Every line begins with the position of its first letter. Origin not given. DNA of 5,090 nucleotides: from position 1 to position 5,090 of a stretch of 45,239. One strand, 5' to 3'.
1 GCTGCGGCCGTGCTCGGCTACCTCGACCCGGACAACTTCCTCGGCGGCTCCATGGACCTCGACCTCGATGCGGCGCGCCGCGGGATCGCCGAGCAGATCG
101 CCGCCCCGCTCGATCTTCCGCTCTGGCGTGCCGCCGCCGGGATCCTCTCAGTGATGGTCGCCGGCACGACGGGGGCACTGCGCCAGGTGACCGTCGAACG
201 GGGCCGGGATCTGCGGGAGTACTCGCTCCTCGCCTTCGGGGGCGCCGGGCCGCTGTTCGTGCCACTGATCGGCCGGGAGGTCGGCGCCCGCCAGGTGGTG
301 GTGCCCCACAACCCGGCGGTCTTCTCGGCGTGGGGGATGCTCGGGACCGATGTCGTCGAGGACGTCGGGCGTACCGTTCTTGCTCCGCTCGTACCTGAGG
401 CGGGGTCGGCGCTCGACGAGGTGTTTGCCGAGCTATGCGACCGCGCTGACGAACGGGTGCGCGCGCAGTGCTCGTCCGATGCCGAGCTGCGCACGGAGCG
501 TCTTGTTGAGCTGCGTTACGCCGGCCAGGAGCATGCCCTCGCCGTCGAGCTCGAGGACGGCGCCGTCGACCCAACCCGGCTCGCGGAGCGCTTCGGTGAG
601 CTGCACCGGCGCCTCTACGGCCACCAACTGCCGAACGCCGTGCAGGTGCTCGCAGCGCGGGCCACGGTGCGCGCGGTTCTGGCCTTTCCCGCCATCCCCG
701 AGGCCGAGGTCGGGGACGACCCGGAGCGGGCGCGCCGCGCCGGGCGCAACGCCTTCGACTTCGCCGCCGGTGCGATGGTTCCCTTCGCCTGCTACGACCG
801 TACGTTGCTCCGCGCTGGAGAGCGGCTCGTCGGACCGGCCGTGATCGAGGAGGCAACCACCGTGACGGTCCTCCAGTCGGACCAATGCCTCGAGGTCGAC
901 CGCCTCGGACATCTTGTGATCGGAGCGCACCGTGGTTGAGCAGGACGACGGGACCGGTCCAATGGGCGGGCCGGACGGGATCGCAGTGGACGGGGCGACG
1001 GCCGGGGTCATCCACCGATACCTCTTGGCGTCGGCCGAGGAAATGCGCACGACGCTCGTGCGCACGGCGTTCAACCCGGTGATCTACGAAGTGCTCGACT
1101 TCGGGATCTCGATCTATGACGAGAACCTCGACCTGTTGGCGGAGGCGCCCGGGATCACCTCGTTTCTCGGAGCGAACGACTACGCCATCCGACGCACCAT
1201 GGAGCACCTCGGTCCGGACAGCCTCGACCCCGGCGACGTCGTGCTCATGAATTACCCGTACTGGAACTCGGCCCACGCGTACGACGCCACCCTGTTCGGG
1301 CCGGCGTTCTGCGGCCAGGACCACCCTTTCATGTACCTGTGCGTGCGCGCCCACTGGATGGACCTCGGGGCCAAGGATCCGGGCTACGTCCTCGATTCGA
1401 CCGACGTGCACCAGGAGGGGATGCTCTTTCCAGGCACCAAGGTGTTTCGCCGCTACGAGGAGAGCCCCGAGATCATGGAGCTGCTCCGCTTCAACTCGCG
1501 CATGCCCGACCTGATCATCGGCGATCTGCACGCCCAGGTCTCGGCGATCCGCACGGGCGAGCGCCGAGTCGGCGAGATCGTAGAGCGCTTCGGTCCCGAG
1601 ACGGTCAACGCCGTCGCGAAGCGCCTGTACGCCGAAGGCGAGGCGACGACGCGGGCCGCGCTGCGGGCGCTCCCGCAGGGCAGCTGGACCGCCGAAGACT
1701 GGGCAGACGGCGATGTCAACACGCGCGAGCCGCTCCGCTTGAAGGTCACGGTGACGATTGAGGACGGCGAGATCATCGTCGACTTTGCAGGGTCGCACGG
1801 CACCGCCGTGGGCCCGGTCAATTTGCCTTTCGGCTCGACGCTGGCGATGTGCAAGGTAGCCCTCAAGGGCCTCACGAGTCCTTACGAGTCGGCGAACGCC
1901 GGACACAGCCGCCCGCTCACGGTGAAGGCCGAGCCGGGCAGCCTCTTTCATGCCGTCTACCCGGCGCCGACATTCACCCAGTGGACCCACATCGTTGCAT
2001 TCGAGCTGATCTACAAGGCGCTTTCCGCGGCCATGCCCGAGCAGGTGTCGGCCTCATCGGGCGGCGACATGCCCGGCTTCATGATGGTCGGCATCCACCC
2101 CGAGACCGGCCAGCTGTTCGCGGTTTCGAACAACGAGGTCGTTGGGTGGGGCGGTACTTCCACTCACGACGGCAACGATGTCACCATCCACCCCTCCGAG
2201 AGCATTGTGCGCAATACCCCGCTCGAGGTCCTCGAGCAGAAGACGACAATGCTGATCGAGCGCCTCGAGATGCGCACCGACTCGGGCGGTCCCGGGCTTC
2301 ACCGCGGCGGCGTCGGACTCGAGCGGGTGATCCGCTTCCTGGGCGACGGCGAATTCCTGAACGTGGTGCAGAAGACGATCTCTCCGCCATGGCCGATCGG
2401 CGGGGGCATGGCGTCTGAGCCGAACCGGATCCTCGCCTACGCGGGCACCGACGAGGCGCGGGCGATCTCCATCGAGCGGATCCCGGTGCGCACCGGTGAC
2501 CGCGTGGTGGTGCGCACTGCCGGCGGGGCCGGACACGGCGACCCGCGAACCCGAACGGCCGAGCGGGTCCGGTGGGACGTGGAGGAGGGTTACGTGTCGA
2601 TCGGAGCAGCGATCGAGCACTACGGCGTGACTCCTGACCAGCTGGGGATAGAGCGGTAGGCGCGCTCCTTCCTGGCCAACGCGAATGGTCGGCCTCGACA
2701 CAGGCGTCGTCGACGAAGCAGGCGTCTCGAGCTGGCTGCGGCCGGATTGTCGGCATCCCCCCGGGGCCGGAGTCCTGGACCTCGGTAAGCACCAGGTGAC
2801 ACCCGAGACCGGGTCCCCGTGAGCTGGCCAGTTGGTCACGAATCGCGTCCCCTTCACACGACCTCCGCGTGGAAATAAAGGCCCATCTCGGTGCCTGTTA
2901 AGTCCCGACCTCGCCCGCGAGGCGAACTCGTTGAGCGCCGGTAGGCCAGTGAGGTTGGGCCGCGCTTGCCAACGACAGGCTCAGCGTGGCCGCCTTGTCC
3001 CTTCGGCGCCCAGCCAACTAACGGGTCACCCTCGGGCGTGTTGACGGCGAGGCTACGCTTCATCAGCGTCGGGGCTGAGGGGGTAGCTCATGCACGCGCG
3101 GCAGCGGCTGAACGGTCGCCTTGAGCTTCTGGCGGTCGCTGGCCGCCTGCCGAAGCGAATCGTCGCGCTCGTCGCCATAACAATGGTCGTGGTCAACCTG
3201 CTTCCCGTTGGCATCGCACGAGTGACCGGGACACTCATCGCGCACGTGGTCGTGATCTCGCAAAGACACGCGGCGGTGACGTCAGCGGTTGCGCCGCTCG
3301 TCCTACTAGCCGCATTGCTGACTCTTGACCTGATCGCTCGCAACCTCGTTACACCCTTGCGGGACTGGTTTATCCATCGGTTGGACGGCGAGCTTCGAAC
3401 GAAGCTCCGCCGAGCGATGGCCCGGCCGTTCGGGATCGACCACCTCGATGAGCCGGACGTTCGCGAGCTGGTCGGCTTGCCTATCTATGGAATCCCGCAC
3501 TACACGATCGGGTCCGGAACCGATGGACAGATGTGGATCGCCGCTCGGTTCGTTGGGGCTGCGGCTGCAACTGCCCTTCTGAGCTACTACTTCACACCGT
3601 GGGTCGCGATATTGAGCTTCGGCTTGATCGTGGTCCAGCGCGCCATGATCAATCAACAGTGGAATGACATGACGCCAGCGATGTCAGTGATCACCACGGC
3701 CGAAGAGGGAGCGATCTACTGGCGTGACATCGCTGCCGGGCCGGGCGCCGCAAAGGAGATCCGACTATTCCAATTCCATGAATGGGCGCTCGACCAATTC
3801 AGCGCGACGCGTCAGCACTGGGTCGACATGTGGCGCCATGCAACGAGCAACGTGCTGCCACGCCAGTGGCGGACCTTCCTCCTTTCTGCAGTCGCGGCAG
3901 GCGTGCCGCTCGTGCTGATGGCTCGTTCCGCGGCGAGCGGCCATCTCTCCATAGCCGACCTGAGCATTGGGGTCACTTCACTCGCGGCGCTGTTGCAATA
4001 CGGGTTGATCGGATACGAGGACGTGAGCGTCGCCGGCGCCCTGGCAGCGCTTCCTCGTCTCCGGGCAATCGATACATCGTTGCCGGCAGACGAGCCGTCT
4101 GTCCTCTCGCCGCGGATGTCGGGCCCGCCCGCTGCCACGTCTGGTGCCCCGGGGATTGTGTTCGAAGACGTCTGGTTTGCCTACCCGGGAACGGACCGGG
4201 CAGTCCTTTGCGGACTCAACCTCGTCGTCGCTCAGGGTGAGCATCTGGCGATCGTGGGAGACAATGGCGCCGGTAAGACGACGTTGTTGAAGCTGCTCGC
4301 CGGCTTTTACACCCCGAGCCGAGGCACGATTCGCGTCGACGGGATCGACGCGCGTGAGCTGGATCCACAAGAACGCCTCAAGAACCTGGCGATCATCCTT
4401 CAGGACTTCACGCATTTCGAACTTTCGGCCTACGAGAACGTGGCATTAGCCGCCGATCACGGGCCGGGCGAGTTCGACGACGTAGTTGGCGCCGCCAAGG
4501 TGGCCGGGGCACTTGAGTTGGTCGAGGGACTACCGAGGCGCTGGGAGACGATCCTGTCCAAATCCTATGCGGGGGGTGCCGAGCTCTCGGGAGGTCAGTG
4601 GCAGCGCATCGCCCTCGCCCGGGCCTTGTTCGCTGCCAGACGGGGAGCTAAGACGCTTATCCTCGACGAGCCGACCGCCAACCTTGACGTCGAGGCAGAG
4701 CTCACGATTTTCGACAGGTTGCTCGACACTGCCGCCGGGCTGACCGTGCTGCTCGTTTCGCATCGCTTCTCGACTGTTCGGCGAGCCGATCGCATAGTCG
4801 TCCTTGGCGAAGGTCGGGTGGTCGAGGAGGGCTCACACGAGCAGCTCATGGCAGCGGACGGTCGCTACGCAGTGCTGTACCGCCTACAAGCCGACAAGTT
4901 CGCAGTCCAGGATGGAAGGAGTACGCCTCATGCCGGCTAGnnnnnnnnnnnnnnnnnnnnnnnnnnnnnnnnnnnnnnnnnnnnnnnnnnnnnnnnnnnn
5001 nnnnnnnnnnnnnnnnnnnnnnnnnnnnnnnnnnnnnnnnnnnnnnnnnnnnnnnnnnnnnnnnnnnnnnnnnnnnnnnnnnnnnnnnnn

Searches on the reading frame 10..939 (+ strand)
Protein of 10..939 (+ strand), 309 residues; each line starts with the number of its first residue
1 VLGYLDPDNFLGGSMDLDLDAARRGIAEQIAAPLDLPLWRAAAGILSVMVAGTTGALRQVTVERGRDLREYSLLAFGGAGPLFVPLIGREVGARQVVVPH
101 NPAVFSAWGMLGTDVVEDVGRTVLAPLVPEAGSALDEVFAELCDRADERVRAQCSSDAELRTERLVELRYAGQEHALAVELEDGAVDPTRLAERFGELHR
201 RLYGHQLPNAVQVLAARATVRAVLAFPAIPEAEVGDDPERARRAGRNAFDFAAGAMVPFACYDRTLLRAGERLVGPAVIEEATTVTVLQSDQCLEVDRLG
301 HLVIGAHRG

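Call 53: search_protein_families(library=pfam, proteins=[window:10-939:+], max_evalue=0.0001)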
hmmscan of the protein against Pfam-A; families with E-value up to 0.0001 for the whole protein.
window:10-939:+ (309 aa): 2 families
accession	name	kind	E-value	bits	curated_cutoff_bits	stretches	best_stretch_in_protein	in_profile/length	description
PF01968.24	Hydantoinase_A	-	4.1e-25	89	22.9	1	1-118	171-290/291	Hydantoinase/oxoprolinase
PF19278.4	Hydant_A_C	-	1.7e-10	41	21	1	130-297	9-183/193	Hydantoinase/oxoprolinase C-terminal domain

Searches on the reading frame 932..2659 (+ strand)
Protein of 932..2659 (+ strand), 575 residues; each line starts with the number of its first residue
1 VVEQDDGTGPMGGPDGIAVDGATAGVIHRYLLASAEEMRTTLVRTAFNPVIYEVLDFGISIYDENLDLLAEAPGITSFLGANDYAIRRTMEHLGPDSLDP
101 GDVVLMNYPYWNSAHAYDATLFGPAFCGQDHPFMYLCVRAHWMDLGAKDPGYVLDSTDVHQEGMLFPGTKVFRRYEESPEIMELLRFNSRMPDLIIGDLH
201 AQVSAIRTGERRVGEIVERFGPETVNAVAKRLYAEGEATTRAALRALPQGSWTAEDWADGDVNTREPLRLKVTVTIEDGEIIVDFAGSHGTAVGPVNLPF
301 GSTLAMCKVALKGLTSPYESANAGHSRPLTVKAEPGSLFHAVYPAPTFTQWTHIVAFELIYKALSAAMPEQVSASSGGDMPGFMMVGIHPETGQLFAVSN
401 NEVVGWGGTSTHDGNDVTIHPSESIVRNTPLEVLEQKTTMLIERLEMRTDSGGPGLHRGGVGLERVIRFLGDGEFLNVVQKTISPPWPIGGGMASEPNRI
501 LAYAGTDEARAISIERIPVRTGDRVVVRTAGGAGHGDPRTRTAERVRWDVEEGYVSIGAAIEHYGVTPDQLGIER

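Call 53: search_protein_families(library=pfam, proteins=[window:932-2659:+], max_evalue=0.0001)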
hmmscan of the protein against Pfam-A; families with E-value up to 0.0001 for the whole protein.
window:932-2659:+ (575 aa): 1 family
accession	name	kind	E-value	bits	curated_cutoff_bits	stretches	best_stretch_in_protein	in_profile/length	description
PF02538.19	Hydantoinase_B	-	2.5e-144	482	26.8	1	21-538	2-519/519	Hydantoinase B/oxoprolinase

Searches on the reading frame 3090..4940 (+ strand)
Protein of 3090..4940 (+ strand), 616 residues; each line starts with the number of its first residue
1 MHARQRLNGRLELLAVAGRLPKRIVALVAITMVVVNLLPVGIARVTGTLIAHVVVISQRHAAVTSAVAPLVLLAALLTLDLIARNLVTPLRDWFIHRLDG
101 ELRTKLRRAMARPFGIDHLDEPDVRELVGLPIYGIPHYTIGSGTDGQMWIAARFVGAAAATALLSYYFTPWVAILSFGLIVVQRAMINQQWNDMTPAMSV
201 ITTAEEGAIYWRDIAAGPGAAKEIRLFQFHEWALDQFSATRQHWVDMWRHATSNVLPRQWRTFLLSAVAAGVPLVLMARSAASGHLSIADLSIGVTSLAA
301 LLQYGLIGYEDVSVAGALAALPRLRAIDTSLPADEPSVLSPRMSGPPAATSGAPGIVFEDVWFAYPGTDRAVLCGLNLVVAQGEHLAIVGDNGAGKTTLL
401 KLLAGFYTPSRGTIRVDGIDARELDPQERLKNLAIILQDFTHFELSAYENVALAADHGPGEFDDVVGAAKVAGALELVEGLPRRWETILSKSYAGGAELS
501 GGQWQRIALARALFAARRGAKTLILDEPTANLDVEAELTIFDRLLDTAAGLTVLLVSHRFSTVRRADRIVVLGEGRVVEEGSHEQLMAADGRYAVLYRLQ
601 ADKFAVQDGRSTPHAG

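Call 53: search_protein_families(library=pfam, proteins=[window:3090-4940:+], max_evalue=0.0001)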
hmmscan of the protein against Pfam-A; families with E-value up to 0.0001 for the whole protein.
window:3090-4940:+ (616 aa): 3 families
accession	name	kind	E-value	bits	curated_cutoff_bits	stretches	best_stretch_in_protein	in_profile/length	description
PF00005.33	ABC_tran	-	3.2e-27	96.2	25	1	375-530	3-137/137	ABC transporter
PF13304.12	AAA_21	-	1.8e-08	35.2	27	0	387-405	3-21/304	AAA domain, putative AbiEii toxin, Type IV TA system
PF02463.25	SMC_N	-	1.6e-05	24.9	40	0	415-570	112-209/220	RecF/RecN/SMC N terminal domain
